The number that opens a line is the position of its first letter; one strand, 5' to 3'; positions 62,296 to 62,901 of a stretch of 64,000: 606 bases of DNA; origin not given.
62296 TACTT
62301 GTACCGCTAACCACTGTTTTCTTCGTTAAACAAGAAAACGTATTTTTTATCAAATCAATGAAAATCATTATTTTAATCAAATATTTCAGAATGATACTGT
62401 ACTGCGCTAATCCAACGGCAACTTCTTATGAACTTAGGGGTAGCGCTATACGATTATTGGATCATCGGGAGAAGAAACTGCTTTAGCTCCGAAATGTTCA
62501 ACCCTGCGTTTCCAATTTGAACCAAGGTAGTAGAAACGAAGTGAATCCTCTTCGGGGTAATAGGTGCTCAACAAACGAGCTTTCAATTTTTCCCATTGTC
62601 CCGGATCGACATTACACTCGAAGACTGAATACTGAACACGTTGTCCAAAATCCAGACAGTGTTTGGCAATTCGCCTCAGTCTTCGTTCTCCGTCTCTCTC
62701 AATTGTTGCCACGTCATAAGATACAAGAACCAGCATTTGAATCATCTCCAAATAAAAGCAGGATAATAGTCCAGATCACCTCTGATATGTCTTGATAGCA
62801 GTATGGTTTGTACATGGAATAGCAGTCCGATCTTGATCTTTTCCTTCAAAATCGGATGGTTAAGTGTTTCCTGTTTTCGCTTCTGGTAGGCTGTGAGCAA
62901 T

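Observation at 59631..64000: Type I-C CRISPR-Cas locus caught at window edge: 40-repeat array, leader, cas2-cas1-cas4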

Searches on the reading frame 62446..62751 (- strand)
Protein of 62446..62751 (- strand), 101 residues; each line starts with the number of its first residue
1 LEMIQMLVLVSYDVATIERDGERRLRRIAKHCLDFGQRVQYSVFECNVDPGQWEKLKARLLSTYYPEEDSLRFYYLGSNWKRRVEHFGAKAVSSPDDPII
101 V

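Call 5: search_protein_families(library=ncbifam, proteins=[window:62446-62751:-])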
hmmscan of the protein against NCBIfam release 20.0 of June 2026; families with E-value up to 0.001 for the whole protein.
window:62446-62751:- (101 aa): 1 family
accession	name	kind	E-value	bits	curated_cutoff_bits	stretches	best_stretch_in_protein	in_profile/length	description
TIGR01573.1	cas2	equivalog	1.8e-18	66.5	24.5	1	6-98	1-93/96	CRISPR-associated endonuclease Cas2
